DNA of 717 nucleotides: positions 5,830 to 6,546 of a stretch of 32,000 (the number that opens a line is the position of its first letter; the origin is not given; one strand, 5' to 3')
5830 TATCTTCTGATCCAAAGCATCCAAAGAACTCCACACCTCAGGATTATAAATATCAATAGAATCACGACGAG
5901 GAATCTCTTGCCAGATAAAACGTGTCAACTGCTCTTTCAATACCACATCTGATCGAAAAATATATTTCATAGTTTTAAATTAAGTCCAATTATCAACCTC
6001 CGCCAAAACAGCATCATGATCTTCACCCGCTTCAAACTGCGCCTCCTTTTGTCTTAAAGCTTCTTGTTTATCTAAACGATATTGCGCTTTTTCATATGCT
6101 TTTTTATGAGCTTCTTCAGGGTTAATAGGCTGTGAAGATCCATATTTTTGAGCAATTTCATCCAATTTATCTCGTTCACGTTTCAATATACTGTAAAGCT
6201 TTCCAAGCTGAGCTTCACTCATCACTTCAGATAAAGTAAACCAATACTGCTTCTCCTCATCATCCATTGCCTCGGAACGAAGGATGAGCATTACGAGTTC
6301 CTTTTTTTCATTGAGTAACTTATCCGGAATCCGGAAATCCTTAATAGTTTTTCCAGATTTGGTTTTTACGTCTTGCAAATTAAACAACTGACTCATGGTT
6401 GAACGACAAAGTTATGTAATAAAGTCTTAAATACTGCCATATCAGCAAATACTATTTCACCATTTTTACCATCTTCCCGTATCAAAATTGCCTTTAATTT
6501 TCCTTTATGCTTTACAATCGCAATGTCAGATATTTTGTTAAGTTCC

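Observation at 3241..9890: Four-gene minus-strand module around a 1086-aa SLT-headed protein with no secretion signal: candidate undescribed cell-wall-breaching/effector system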

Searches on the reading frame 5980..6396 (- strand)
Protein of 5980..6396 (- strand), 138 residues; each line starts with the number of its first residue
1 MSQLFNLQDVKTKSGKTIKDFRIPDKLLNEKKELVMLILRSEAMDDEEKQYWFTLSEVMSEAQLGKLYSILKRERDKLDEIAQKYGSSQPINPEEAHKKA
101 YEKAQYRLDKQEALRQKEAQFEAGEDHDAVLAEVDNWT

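Call 5: search_protein_families(library=pfam, proteins=[window:5980-6396:-], max_evalue=1)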
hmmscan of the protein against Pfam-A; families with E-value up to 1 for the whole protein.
window:5980-6396:- (138 aa): 1 family
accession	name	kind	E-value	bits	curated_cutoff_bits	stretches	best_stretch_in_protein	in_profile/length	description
PF10984.13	DUF2794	-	0.03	14.8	27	1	97-132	41-76/85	Protein of unknown function (DUF2794)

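Call 6: search_protein_families(library=phrogs, proteins=[window:5980-6396:-], max_evalue=1)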
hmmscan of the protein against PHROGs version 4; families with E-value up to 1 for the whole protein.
window:5980-6396:- (138 aa): 3 families
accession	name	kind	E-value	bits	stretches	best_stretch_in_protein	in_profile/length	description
phrog_19614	-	unknown function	0.17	12.9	1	7-31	21-45/61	-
phrog_27117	-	unknown function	0.31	12.3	1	80-105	19-43/82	-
phrog_1970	-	unknown function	0.58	11.1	0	99-111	31-43/50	-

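Call 7: search_protein_families(library=ncbifam, proteins=[window:5980-6396:-], max_evalue=1)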
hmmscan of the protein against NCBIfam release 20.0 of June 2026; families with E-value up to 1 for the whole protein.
window:5980-6396:- (138 aa): 0 families

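Call 16: list_cluster_members(proteins=[P0001, P0002, window:5980-6396:-, window:9696-9890:-, window:9875-12064:+, window:12800-13837:-, window:12137-12595:-])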
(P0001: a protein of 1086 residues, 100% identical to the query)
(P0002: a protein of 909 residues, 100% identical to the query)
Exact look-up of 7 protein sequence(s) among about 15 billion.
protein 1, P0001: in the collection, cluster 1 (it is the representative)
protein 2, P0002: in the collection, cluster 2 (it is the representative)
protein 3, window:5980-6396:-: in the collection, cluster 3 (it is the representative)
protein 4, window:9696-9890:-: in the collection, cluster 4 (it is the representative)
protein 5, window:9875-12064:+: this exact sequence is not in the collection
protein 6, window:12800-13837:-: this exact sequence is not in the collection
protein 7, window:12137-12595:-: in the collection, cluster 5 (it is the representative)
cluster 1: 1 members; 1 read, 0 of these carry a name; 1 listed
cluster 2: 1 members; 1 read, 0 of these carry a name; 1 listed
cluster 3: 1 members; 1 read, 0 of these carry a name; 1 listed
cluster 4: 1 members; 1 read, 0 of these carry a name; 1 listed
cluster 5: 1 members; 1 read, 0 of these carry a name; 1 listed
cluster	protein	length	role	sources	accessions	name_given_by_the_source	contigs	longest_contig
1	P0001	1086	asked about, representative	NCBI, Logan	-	-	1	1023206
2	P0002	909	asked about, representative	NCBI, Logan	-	-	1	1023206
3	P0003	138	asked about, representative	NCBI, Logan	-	-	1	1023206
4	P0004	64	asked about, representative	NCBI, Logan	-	-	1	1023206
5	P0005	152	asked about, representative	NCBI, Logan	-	-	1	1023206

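Call 24: search_protein_families(library=padloc, proteins=[window:5980-6396:-], max_evalue=1)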
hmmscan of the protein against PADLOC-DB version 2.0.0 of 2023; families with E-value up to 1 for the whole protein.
window:5980-6396:- (138 aa): 0 families

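Call 49: find_homologous_proteins(query=window:5980-6396:-)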
Query window:5980-6396:- (138 aa): 4 proteins with E <= 0.001 among 29 candidates.
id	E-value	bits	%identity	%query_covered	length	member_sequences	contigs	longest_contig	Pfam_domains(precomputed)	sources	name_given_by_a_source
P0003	1.0e-81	290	100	100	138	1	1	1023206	-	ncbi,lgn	-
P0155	2.6e-33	133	53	95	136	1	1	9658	-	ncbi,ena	-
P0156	5.9e-29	119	51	95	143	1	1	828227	-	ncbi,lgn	-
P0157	3.2e-26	110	55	78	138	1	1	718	-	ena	-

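Call 51: find_encoding_contigs(protein=P0156, flank=10000, max_places=3)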
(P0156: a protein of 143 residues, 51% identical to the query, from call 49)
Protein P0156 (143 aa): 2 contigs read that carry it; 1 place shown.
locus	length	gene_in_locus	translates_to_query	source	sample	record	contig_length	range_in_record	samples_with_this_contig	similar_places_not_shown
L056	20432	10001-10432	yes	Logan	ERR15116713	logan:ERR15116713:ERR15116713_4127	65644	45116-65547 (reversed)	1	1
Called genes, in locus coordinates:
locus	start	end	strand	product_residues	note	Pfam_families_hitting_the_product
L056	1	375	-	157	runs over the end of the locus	?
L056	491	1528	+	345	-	PF02912:Phe_tRNA-synt_N, PF01409:tRNA-synt_2d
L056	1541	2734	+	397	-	PF03979:Sigma70_r1_1, PF00140:Sigma70_r1_2, PF04542:Sigma70_r2, PF04539:Sigma70_r3, PF04545:Sigma70_r4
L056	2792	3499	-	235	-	PF01628:HrcA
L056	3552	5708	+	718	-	PF17764:PriA_3primeBD, PF00270:DEAD, PF04851:ResIII, PF00271:Helicase_C (weak), PF18074:PriA_C (weak)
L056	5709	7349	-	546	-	PF05496:RuvB_N (weak), PF13177:DNA_pol3_delta2, PF00004:AAA, PF22608:DNAX_ATPase_lid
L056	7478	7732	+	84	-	-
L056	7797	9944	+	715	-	-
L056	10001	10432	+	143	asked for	-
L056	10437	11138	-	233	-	PF03808:Glyco_tran_WecG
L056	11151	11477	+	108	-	PF12647:RNHCP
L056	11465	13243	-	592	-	PF02518:HATPase_c, PF13589:HATPase_c_3, PF01119:DNA_mis_repair, PF08676:MutL_C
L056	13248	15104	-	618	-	PF00595:PDZ, PF13180:PDZ_2, PF17820:PDZ_6, PF03572:Peptidase_S41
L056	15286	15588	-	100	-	PF00111:Fer2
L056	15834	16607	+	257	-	PF01715:IPPT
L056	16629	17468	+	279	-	PF06691:DUF1189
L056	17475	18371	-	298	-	-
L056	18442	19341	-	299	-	PF07549:Sec_GG (weak), PF02355:SecD_SecF_C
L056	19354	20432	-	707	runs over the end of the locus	PF13616:Rotamase_3, PF00639:Rotamase, PF22599:SecDF_P1_head, PF02355:SecD_SecF_C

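Call 64: find_related_loci(query=A3, collection=metagenome_contigs, flank=10000)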
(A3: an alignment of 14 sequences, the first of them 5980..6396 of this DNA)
Query A3 (138 aa) in metagenome_contigs; peptide patterns used: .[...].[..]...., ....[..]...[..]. (x = any residue, [..] = any of these).
289 stretches matched a pattern; 154 encode a relative of the query (tblastn E <= 1e-3); the best 80 are kept; 80 distinct loci.
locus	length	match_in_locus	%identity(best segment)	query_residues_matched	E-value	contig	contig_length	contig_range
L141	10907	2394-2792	51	5-136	2e-35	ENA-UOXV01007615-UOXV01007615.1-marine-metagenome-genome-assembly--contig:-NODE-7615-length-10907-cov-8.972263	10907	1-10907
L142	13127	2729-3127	51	5-136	2e-35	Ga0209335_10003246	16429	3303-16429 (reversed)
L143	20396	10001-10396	48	7-136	3e-34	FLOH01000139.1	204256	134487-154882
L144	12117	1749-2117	54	5-126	3e-34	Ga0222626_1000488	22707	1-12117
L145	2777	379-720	54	5-118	3e-34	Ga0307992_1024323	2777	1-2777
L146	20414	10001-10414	48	1-136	1e-33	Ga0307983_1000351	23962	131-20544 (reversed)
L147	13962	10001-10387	51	10-136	1e-33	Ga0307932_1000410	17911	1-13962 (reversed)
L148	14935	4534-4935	45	5-136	3e-33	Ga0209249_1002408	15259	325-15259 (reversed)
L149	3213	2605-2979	52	5-128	8e-33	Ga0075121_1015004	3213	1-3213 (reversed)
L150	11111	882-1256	52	13-136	2e-32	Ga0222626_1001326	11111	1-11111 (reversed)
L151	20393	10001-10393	50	4-131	2e-32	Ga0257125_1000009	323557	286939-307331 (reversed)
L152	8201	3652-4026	52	13-136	1e-32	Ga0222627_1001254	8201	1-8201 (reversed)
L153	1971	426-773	53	2-118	3e-32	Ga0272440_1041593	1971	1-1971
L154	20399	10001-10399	50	6-136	3e-31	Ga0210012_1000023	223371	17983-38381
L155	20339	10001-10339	50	5-117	2e-31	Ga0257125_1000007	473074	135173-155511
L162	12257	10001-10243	52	9-89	1e-25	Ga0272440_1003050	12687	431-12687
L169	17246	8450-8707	42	5-85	6e-17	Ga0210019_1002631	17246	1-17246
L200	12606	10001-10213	46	12-85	1e-14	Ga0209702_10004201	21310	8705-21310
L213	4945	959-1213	39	19-102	9e-14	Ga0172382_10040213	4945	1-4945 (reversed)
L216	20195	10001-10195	45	21-85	9e-14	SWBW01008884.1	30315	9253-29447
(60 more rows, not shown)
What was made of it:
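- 5980..6396 (-): 138-aa protein; third, well-conserved gene of the trio. 154 relatives in metagenomes (call 64).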

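Call 68: search_solved_structures(query=A3, max_evalue=10, show_alignments=2)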
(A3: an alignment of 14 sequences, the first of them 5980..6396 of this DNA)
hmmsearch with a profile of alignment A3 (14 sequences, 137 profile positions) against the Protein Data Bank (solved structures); distinct sequences matched with E-value up to 10: 24.
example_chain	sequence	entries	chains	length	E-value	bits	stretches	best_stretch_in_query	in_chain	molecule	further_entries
6n4c_F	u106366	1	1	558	0.14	15.5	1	48-111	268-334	RNA polymerase sigma factor RpoD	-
4wqt_X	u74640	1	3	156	0.22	14.9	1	59-111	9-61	RNA cleavage stimulating factor (GreA/Gfh1 chimeric protein Gre-C1)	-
1sig_A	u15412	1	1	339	0.52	13.7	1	48-112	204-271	RNA POLYMERASE PRIMARY SIGMA FACTOR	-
4ljz_F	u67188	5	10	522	1.3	12.4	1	48-111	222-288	RNA polymerase sigma factor RpoD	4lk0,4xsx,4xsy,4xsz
5vt0_L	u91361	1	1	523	1.3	12.4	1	48-111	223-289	RNA polymerase sigma factor RpoD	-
8k59_F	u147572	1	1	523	1.3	12.4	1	48-111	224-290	RNA polymerase sigma factor RpoD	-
4ilh_B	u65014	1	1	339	1.7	12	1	45-107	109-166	A1 cistron-splicing factor AAR2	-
5hyt_A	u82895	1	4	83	1.9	11.9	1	55-126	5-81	Precursor to Protein Sir22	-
8ad1_F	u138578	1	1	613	2.4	11.5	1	48-111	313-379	RNA polymerase sigma factor RpoD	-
3iyd_F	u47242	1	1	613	2.4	11.5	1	48-111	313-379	RNA polymerase sigma factor rpoD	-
6n57_L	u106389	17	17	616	2.5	11.5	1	48-111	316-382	RNA polymerase sigma factor RpoD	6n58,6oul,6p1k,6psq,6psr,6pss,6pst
4jk1_X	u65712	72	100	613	2.5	11.5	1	48-111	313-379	Escherichia coli RNA polymerase sigma70 subunit | RNA polymerase sigma factor RpoD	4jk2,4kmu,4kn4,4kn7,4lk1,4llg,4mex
6n60_F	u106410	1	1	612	2.5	11.5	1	48-111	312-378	RNA polymerase sigma factor RpoD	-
6n61_F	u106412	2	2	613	2.5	11.5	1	48-111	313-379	RNA polymerase sigma factor RpoD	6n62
7n4e_F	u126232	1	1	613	2.5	11.5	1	48-111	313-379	RNA polymerase sigma factor RpoD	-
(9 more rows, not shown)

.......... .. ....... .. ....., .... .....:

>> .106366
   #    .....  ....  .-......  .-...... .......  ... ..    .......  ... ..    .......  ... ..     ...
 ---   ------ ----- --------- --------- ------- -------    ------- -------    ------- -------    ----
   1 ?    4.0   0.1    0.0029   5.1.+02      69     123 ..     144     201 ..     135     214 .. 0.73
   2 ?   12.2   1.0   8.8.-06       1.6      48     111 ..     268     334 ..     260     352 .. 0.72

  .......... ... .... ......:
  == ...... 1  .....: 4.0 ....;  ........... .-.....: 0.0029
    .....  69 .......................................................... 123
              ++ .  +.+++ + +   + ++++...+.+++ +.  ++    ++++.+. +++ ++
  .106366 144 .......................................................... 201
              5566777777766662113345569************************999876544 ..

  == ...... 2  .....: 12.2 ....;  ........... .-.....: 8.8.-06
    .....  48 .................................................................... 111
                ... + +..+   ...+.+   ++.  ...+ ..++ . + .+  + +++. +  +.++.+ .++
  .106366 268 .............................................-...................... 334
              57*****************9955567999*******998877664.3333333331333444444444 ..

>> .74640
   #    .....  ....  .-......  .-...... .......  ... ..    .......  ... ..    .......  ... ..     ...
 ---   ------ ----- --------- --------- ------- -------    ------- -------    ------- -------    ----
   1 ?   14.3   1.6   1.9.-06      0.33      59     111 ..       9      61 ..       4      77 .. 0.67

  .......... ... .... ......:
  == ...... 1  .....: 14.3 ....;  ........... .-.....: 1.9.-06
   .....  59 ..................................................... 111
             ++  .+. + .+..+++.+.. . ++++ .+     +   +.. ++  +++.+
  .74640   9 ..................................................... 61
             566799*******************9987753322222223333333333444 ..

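Call 92: search_protein_families(library=pfam, proteins=[L154:11606-13498:-, L154:13508-14356:-, L154:14359-15606:-, L154:15607-16632:-, L154:17338-19575:+, L146:5649-7580:+, L146:11676-13217:-, L146:13126-14103:-, L146:14118-15368:-], max_evalue=0.01)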
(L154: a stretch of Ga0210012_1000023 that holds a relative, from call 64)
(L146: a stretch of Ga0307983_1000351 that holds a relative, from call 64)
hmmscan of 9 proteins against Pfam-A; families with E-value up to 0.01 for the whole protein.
L154:11606-13498:- (630 aa): 0 families

L154:13508-14356:- (282 aa): 1 family
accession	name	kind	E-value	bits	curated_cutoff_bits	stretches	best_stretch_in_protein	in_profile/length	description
PF08291.16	Peptidase_M15_3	-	6.3e-08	33.2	23.2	1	203-248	42-86/108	Peptidase M15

L154:14359-15606:- (415 aa): 1 family
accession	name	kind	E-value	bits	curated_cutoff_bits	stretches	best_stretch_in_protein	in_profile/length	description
PF11860.13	Muramidase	-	1.5e-30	107.2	22.3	1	323-408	88-174/175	N-acetylmuramidase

L154:15607-16632:- (341 aa): 0 families

L154:17338-19575:+ (745 aa): 1 family
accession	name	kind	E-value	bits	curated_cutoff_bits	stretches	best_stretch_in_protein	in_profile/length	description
PF13472.12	Lipase_GDSL_2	-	1.7e-06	29.1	32.9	1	62-160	43-157/178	GDSL-like Lipase/Acylhydrolase family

L146:5649-7580:+ (643 aa): 1 family
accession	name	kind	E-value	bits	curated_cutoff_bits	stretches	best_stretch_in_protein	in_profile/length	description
PF11305.13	DUF3107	-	0.009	16.7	27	0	484-515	36-67/73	Protein of unknown function (DUF3107)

L146:11676-13217:- (513 aa): 0 families

L146:13126-14103:- (325 aa): 0 families

L146:14118-15368:- (416 aa): 2 families
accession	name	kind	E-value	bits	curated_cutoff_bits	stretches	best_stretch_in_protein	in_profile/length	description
PF11860.13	Muramidase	-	5.5e-33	115.1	22.3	1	327-413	87-174/175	N-acetylmuramidase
PF00353.25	HemolysinCabind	-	5e-06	26.8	23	1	126-155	7-36/36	RTX calcium-binding nonapeptide repeat (4 copies)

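Call 106: search_protein_families(library=pfam, proteins=[L162:8273-11890:+, L162:6222-8246:+, L200:9920-11803:+, L200:9277-9900:+, L213:1034-1870:+, L213:1867-4698:+, L216:9722-10354:+, L216:10364-11419:+, L141:2869-3843:+, L169:6804-8381:+], max_evalue=0.01)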
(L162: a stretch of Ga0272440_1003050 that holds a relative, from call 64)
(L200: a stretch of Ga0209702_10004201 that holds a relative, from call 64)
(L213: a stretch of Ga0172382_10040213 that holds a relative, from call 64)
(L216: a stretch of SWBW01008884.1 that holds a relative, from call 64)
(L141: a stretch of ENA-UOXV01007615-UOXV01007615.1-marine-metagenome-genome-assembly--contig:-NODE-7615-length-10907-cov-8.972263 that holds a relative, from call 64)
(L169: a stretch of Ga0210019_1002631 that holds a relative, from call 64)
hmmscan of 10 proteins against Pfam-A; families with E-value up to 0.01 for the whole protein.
L162:8273-11890:+ (1205 aa): 8 families
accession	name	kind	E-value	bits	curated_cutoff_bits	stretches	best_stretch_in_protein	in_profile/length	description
PF14516.12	AAA_35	-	6e-32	111.2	27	1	12-357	2-330/331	AAA-like domain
PF13424.12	TPR_12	-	1e-08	35.7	30.1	1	718-781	8-72/77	Tetratricopeptide repeat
PF07719.23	TPR_2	-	1.2e-07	31.7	27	1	721-752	2-33/34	Tetratricopeptide repeat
PF13181.12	TPR_8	-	7.5e-05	23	25.7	1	721-752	2-33/34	Tetratricopeptide repeat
PF01471.23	PG_binding_1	-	0.00049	20.7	23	1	1154-1190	21-57/57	Putative peptidoglycan binding domain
PF13401.12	AAA_22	-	0.0022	18.7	27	0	40-177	6-111/130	AAA domain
PF14559.12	TPR_19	-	0.0034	18.1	25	0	733-780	4-51/68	Tetratricopeptide repeat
PF13428.12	TPR_14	-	0.0095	17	23.5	0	723-762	4-43/44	Tetratricopeptide repeat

L162:6222-8246:+ (674 aa): 7 families
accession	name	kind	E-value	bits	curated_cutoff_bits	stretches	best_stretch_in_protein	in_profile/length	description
PF14516.12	AAA_35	-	1.1e-111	373.2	27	1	341-669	1-330/331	AAA-like domain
PF13676.11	TIR_2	-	7.9e-46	156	28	2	9-133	1-122/122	TIR domain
PF01582.25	TIR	-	2e-16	60.7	21.3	2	9-114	4-106/179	TIR domain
PF08937.16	ThsB_TIR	-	1.2e-06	29.2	21.2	0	212-250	47-85/100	Thoeris protein ThsB, TIR-like domain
PF10137.14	CAP12-PCTIR_TIR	-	7.9e-05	23.1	24.7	0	171-254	1-78/119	CAP12/Pycsar effector protein, TIR domain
PF13401.12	AAA_22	-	0.00031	21.5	27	1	375-499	10-114/130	AAA domain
PF13271.11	DUF4062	-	0.001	19.6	24.7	0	171-233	1-62/82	Domain of unknown function (DUF4062)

L200:9920-11803:+ (627 aa): 0 families

L200:9277-9900:+ (207 aa): 0 families

L213:1034-1870:+ (278 aa): 0 families

L213:1867-4698:+ (943 aa): 7 families
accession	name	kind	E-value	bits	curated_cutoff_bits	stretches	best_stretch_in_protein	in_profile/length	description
PF03797.25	Autotransporter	-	2.5e-42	145.9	26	1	673-922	1-254/255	Autotransporter beta-domain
PF12951.13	PATR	-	5e-12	46.1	27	1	403-431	1-29/30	Passenger-associated-transport-repeat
PF25174.1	Beta-prop_THOC3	-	3.7e-09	36.4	305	1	149-281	56-187/272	THOC3 beta-propeller domain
PF10282.15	Lactonase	-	5.5e-06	26.3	21.7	1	135-216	239-324/344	Lactonase, 7-bladed beta-propeller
PF21783.3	YNCE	-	9.8e-06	25.5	27.1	1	152-251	40-137/339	YNCE-like beta-propeller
PF08450.18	SGL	-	0.00069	19.7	26.3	0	108-186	105-180/246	SMP-30/Gluconolactonase/LRE-like region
PF01731.26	Arylesterase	-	0.0022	18.6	21.3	0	128-163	42-77/86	Arylesterase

L216:9722-10354:+ (210 aa): 0 families

L216:10364-11419:+ (351 aa): 2 families
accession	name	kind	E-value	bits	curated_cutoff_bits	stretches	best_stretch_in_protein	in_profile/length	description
PF04203.18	Sortase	-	9.8e-28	96.8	26.6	1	229-351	7-125/125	Sortase domain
PF21734.3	10_blade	-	0.0004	20.3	27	1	268-315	84-131/345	10-bladed beta propeller domain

L141:2869-3843:+ (324 aa): 4 families
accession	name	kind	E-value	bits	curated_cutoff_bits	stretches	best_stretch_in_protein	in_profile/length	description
PF01872.23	RibD_C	-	4.6e-34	118.4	24.1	1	146-318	1-197/197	RibD C-terminal domain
PF00383.29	dCMP_cyt_deam_1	-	2.1e-15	56.9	25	1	6-101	6-101/102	Cytidine and deoxycytidylate deaminase zinc-binding region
PF14437.12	MafB19-deam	-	1.7e-07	31.7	27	1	26-125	22-126/142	MafB19-like deaminase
PF18785.7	Inv-AAD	-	0.00026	21.3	26.5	1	54-130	42-120/129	Invertebrate-AID/APOBEC-deaminase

L169:6804-8381:+ (525 aa): 0 families
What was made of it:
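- The 138-aa domain is modular and found in unrelated contexts (call 106).
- Tried and rejected: Fused or neighbouring contexts of the 138-aa domain gave no coherent functional hint (call 106).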
